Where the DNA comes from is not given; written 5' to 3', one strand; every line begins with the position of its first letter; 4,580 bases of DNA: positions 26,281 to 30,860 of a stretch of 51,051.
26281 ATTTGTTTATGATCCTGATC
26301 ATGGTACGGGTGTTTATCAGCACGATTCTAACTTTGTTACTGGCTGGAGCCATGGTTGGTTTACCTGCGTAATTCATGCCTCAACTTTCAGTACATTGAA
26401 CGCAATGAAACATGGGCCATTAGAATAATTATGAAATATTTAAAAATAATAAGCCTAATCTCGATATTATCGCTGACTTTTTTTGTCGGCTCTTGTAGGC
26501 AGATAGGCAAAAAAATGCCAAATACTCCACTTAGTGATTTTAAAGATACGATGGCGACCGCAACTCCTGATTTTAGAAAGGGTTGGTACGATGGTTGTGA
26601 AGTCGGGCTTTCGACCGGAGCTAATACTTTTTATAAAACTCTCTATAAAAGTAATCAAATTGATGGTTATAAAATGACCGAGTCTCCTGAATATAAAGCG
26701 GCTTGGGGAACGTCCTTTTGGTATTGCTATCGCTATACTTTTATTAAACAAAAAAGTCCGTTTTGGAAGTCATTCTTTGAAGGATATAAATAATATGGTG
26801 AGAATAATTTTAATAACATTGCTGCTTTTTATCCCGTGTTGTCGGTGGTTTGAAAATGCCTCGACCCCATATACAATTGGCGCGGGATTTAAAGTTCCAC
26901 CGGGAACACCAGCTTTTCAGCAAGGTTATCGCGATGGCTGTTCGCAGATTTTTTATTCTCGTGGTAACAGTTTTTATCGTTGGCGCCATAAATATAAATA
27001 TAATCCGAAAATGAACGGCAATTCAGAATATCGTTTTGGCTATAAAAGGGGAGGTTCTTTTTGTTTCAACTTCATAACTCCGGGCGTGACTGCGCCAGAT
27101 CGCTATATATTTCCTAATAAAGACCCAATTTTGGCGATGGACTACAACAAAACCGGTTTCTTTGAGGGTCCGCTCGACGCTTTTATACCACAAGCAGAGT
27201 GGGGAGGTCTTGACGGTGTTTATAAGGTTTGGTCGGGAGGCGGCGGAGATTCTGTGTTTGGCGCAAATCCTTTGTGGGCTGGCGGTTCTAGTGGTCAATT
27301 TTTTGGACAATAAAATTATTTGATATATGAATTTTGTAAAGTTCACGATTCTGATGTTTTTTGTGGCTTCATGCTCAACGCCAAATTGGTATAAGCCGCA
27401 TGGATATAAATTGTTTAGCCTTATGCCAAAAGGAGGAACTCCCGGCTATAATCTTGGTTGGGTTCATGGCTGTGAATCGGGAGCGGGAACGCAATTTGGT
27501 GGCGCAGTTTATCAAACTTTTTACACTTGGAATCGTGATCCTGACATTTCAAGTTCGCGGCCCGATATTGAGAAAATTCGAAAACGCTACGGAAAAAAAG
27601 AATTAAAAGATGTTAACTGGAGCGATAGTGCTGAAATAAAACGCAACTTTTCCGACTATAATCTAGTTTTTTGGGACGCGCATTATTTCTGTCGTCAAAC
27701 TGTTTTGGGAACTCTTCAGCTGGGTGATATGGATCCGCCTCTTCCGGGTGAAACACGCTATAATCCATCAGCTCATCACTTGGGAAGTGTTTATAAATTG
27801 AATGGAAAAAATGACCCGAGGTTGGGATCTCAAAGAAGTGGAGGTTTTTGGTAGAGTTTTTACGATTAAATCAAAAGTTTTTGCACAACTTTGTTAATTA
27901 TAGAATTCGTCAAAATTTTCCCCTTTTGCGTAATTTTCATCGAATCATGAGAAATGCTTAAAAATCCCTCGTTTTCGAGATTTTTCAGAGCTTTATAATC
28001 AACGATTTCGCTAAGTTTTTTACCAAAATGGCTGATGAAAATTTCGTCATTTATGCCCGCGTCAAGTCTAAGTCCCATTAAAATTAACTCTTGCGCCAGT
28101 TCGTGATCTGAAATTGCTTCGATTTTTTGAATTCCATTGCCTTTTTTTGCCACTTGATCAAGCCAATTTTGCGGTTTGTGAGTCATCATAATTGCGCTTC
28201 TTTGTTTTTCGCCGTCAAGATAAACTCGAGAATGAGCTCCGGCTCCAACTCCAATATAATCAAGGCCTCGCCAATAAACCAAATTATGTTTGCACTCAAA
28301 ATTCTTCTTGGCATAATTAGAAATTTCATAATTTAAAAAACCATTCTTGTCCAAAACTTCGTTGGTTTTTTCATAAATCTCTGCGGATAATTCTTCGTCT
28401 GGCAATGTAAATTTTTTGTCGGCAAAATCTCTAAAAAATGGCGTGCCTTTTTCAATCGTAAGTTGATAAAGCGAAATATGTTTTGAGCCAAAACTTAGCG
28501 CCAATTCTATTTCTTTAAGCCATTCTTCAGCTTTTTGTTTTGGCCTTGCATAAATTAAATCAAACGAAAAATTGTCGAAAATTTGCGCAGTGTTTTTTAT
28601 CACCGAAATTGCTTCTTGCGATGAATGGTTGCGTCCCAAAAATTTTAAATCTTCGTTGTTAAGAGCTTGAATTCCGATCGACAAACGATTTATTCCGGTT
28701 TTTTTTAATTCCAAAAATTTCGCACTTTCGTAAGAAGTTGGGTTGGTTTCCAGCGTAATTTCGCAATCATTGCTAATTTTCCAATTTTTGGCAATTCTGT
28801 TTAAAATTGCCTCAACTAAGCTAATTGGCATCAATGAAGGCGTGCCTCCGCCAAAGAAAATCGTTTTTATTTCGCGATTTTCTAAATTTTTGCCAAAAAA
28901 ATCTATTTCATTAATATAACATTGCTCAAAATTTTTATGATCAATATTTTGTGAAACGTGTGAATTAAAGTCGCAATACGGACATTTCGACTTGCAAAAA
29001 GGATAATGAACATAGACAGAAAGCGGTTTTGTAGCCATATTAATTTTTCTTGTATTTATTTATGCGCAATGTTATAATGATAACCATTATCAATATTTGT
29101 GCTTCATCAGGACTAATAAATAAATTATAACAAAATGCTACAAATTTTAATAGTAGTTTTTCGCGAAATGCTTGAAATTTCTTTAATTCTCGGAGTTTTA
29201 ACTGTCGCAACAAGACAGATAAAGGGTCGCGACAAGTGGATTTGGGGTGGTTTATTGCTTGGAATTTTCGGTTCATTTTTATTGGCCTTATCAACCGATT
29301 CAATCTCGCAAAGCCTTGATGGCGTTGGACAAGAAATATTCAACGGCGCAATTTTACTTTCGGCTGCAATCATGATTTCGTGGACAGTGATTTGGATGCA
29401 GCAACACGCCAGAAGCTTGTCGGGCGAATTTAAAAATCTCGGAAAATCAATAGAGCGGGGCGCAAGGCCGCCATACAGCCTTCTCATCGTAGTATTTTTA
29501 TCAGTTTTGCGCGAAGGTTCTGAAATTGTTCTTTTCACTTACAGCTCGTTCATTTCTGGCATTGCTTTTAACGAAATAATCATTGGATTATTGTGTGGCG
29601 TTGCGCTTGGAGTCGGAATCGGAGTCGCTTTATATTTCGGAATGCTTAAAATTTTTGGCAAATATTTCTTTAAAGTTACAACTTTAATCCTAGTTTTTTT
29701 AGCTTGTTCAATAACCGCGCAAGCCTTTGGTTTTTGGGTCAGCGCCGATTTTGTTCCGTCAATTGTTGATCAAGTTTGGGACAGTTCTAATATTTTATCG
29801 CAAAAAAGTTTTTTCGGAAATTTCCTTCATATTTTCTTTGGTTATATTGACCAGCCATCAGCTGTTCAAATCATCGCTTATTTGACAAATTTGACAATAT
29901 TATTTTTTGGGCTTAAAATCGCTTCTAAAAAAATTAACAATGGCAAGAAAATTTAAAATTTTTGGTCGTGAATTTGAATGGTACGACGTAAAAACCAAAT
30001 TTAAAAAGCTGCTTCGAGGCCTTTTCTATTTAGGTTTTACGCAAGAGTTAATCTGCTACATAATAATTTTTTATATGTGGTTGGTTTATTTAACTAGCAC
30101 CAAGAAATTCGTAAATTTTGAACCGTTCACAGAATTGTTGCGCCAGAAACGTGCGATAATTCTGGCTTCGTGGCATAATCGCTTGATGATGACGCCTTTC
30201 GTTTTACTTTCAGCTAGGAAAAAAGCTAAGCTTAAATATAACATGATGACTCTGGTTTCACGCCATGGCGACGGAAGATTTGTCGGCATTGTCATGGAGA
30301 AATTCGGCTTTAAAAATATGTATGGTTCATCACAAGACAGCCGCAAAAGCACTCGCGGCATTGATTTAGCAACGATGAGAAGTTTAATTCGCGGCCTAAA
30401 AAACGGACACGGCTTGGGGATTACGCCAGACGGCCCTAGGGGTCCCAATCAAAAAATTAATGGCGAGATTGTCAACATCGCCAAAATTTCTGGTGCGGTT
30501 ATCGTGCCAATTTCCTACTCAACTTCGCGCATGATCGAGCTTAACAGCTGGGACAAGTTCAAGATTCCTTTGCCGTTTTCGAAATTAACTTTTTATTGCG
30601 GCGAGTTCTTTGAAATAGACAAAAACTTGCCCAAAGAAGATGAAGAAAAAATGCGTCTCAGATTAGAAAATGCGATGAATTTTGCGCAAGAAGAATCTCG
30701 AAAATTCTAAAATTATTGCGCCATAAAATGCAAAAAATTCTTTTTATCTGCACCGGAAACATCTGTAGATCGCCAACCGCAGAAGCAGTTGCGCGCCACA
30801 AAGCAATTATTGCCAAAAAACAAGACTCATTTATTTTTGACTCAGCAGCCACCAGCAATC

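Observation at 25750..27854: Tandem array of five translationally coupled paralogous lipoproteins with a duplicated aromatic-Gly-Cys motif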

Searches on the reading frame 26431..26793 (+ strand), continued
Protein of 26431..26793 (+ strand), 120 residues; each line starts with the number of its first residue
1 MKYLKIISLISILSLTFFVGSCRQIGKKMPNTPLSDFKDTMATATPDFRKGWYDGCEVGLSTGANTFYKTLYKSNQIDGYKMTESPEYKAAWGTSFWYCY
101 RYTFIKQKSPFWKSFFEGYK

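Call 96: search_dna_similar(query=window:26431-26790:+, collection=plasmids, mode=protein, max_evalue=0.01)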
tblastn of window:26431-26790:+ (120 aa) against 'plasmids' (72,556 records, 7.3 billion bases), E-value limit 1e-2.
No match.

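Call 98: list_cluster_members(proteins=[L086:3376-4716:+, L086:1454-2410:+, L090:547-2244:+, L090:9155-10912:+, L091:3147-4652:+, L092:8841-10139:+, L001:5341-6384:+, L001:9886-10698:+])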
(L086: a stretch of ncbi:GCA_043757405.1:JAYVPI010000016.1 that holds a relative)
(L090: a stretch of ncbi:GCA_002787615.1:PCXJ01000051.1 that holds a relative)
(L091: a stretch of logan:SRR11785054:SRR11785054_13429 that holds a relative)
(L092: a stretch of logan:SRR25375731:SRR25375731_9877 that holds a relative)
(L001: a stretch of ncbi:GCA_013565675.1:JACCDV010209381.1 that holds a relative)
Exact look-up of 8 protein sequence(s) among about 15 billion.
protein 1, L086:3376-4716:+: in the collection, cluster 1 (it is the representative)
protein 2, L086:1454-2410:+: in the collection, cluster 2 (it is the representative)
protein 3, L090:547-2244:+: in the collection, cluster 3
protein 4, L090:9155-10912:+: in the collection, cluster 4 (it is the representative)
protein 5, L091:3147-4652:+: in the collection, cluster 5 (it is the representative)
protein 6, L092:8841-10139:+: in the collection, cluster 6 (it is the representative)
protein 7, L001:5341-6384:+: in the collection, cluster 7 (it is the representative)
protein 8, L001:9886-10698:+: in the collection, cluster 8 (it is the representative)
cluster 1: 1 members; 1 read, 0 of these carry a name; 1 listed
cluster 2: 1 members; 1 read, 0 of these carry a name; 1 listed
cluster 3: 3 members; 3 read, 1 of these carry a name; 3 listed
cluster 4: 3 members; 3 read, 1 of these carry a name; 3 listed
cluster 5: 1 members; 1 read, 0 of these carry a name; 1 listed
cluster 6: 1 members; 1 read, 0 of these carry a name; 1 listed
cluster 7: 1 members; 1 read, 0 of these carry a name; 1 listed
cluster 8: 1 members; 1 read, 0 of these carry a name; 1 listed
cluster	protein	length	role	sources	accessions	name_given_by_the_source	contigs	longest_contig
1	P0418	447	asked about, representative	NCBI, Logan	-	-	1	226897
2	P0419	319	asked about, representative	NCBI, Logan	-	-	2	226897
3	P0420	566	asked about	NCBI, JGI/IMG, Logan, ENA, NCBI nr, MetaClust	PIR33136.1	MAG: hypothetical protein COV36_03270 [Alphaproteobacteria bacterium ... | \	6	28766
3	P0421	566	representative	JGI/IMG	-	-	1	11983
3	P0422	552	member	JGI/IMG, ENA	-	-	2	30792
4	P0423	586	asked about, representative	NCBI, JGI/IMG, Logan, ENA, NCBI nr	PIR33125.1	MAG: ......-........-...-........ exonuclease RecJ [Alphaproteobacteria bacterium ...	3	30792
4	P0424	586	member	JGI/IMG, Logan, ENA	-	-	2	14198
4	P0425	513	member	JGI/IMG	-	-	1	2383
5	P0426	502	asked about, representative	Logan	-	-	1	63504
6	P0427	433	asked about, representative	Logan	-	-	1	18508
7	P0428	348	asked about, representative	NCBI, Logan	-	-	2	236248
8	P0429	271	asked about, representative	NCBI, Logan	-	-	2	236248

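Call 100: find_related_loci(query=A5, collection=viral_contigs, flank=3000)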
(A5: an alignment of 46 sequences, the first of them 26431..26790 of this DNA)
Query A5 (120 aa) in viral_contigs; peptide patterns used: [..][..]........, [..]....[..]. (x = any residue, [..] = any of these).
299 stretches matched a pattern, but none encodes a relative of the query by tblastn (E <= 1e-3).

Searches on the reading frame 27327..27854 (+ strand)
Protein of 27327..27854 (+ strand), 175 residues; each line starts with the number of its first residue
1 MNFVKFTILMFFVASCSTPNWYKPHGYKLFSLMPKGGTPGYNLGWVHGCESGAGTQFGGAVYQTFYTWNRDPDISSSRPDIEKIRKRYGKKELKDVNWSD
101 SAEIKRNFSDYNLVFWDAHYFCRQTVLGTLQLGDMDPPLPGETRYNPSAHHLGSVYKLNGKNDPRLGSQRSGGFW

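Call 3: search_protein_families(library=pfam, proteins=[window:27327-27854:+], max_evalue=1)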
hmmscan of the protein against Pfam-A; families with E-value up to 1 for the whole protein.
window:27327-27854:+ (175 aa): 0 families

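Call 4: search_protein_families(library=ncbifam, proteins=[window:27327-27854:+], max_evalue=1)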
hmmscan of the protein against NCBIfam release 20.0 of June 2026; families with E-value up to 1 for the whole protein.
window:27327-27854:+ (175 aa): 0 families

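Call 18: find_related_loci(query=A3, collection=genome_contigs, flank=6000)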
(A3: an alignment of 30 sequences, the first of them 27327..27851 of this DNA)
Query A3 (175 aa) in genome_contigs; peptide patterns used: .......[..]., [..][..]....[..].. (x = any residue, [..] = any of these).
161 stretches matched a pattern; 94 encode a relative of the query (tblastn E <= 1e-3); the best 80 are kept; 80 distinct loci.
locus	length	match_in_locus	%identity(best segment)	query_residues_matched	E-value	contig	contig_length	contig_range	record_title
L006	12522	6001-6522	66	1-175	2e-82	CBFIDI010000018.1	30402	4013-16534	MAG: Rickettsiales bacterium isolate Co_bin_67_permissive genome assembly, contig: Co_bin_67_permissive_c19, whole genom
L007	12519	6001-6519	66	3-175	5e-80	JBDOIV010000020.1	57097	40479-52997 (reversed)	MAG: Rickettsiales bacterium isolate ipaMAG-0929 ipaMAG-0929_c20, whole genome shotgun sequence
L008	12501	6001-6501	67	8-175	4e-76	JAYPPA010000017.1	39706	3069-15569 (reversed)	MAG: Rickettsia sp. isolate 139572_S173_metabat_bins_sens.tsv.101 NODE_817_length_39706_cov_14.503670, whole genome shot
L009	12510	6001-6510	63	2-175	2e-74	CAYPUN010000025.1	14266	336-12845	MAG TPA_asm: uncultured Rickettsia sp. isolate SRP286056_co2_541 genome assembly, contig: NODE_6859_length_14266_cov_5.6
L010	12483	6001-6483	64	10-175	7e-74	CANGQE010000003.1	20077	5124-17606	MAG: Rickettsiales bacterium isolate RE-14apr17-14 genome assembly, contig: RE-14Apr17-14.fna-C3, whole genome shotgun s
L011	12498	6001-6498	61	6-175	7e-73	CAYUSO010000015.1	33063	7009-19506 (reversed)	MAG TPA_asm: uncultured Rhizobium sp. isolate SRP257259_co1_339 genome assembly, contig: NODE_1401_length_33063_cov_10.4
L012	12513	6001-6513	62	2-175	7e-72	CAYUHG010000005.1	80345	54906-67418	MAG TPA_asm: uncultured Rhizobium sp. isolate SRP219642_co8_395 genome assembly, contig: NODE_215_length_80345_cov_33.53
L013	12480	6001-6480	61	8-168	9e-72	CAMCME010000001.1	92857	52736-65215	MAG: Rickettsia typhi isolate MsE-30apr19-74 genome assembly, contig: MsE-30apr19-C290, whole genome shotgun sequence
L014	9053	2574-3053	65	8-168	3e-71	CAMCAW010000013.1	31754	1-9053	MAG: Rickettsia typhi isolate ZE-13nov19-301 genome assembly, contig: ZE-13nov19-C1534, whole genome shotgun sequence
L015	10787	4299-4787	62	9-175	4e-71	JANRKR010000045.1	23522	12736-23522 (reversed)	MAG: Rickettsiales bacterium isolate bins.261 k141_2445134, whole genome shotgun sequence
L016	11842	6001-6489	63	3-168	8e-71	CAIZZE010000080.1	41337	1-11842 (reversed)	MAG: uncultured Alphaproteobacteria bacterium isolate Loc080925-4-5m_bin-0125 genome assembly, contig: bin-0125:80/83, w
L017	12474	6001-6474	63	8-168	4e-70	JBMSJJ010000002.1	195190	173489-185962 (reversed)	MAG: Rickettsiales bacterium isolate ARD_V9_S7_50percent_par_metabat.34 NODE_3_length_195190_cov_9.946186, whole genome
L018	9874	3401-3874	62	8-168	9e-70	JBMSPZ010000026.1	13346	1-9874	MAG: Rickettsiales bacterium isolate ARD_V6_S4_100percent_par_metabat.26 NODE_2743_length_13346_cov_4.156798, whole geno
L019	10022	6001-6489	61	3-168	5e-69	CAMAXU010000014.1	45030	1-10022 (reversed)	MAG: Rickettsia typhi isolate ME-21oct19-9 genome assembly, contig: ME-21oct19-C1012, whole genome shotgun sequence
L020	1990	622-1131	57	1-168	3e-71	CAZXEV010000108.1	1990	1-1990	MAG TPA_asm: uncultured Gammaproteobacteria bacterium isolate SRP286056_co3_44 genome assembly, contig: NODE_112553_leng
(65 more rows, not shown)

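Call 28: predict_structure(alignment_id=A3)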
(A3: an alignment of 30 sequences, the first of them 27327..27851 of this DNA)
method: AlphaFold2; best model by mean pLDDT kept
length: 175 residues; sequences in the alignment: 30
mean_pLDDT: 75.1   pTM: 0.65
mean pLDDT of the five models: 75.1, 75.0, 72.4, 72.0, 70.4
residues with pLDDT >= 90: 68; 70-90: 47; 50-70: 26; < 50: 34
segments of 3 or more residues with pLDDT < 50: 135-138, 147-175
pLDDT, mean of each block of 10 residues (from residue 1): 72 63 80 90 95 79 85 93 96 96 96 94 80 53 51 35 40 34
secondary structure, 60 per line:
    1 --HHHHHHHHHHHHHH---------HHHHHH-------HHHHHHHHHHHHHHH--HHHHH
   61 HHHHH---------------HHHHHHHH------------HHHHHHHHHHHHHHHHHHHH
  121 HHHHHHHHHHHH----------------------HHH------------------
elements in order: H3-16 H26-31 H39-53 H56-65 H81-88 H101-132

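Call 31: fold_search(model_id=the predicted structure, library=pdb)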
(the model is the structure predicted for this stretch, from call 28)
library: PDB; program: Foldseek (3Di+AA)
matches with E <= 10: 12; with E <= 0.001: 0
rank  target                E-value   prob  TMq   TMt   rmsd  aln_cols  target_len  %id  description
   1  8jw0_l                3.7e+00  0.14  0.25  0.19   7.5       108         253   12  PSI-AcpPCI supercomplex from Amphidinium carterae (released 2024-02-28)
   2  7dr0_L                5.2e+00  0.08  0.25  0.32  11.1       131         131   18  Structure of Wild-type PSI monomer1 from Cyanophora paradoxa (released 2022-02-16)
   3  6lu1_L                5.2e+00  0.08  0.23  0.28   9.1       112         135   12  Cyanobacterial PSI Monomer from T. elongatus by Single Particle CRYO-EM at 3.2 A Resolution (released 2021-03-17)
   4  6tcl_L2               5.2e+00  0.07  0.26  0.27   9.7       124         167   13  Photosystem I tetramer (released 2020-02-19)
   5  6uzv_0                7.4e+00  0.08  0.26  0.29   8.9       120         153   13  The structure of a red shifted photosystem I complex (released 2020-09-16)
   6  8xls_L                7.8e+00  0.08  0.26  0.31  10.7       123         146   15  PSI-FCPI of the diatom Thalassiosira pseudonana CCMP1335 (released 2024-10-30)
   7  8jze_l                8.2e+00  0.07  0.25  0.19   8.3       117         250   12  PSI-AcpPCI supercomplex from Symbiodinium (released 2024-02-28)
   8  3au2                  8.2e+00  0.03  0.20  0.09  11.9       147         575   14  DNA polymerase X from Thermus thermophilus HB8 complexed with Ca-dGTP (released 2012-01-25)
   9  5oy0_0                9.5e+00  0.05  0.23  0.26   9.1       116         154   12  Structure of synechocystis photosystem I trimer at 2.5A resolution (released 2018-02-21)
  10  9kqq_L                9.5e+00  0.04  0.24  0.32  10.3       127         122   12  PSI-LHCI supercomplex binding with 8 Lhcas from C. subellipsoidea (released 2025-02-26)
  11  4gqh_D                9.5e+00  0.02  0.19  0.22  19.2       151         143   14  The Conformations and Interactions of the Four-Layer Aggregate Revealed by X-ray Crystallography Diffraction Implied t (released 2013-08-28)
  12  6tra_L                1.0e+01  0.05  0.25  0.27   8.4       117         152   14  Cryo- EM structure of the Thermosynechococcus elongatus photosystem I in the presence of cytochrome c6 (released 2020-09-16)

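Call 45: search_solved_structures(query=A3, max_evalue=10)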
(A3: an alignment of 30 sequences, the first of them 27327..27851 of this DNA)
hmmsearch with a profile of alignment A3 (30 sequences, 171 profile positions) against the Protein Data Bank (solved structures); distinct sequences matched with E-value up to 10: 4.
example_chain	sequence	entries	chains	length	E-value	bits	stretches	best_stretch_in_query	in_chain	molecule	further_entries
2nd4_A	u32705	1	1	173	0.43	13.6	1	90-150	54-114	Amylase-binding protein AbpA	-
8t0p_A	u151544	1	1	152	0.86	12.6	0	80-112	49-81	Inner kinetochore subunit OKP1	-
6qld_Q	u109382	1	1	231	1.4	11.9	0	80-111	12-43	Inner kinetochore subunit OKP1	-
6qle_Q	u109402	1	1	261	1.7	11.6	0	80-111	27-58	Inner kinetochore subunit OKP1,Inner kinetochore subunit OKP1,Inner kinetochore subunit OK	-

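Call 93: search_protein_families(library=phrogs, proteins=[window:27327-27854:+], max_evalue=0.1)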
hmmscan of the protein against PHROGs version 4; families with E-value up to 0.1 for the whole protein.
window:27327-27854:+ (175 aa): 0 families

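Call 94: search_protein_families(library=padloc, proteins=[window:27327-27854:+], max_evalue=0.1)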
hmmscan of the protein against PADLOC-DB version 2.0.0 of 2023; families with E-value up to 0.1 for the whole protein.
window:27327-27854:+ (175 aa): 0 families

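Call 95: search_dna_similar(query=window:27327-27851:+, collection=phages, mode=protein, max_evalue=0.01)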
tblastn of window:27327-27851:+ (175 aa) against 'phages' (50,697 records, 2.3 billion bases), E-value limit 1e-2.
No match.

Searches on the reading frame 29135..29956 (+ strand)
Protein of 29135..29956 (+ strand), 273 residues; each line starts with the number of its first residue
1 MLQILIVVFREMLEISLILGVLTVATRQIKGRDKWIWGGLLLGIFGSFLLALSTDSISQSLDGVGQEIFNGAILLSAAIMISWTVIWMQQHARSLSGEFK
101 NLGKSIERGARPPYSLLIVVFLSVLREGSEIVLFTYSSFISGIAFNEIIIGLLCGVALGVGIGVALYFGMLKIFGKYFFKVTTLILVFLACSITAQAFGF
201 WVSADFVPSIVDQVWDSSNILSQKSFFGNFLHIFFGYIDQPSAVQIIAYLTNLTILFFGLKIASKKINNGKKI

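Call 30: search_protein_families(library=pfam, proteins=[window:29135-29956:+], max_evalue=0.001)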
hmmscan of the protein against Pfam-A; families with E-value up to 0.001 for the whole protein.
window:29135-29956:+ (273 aa): 1 family
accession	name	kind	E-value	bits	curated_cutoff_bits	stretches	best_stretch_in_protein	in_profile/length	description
PF03239.20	FTR1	-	2.2e-41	142.5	25.3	1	1-256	1-266/284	Iron permease FTR1 family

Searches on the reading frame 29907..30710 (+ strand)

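Call 30: search_protein_families(library=pfam, proteins=[window:29907-30710:+], max_evalue=0.001)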
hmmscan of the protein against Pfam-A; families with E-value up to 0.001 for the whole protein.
window:29907-30710:+ (267 aa): 1 family
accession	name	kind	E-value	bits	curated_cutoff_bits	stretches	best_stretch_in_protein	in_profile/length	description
PF04028.18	DUF374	-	3.8e-17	62.1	26.8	1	110-180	5-68/69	Domain of unknown function (DUF374)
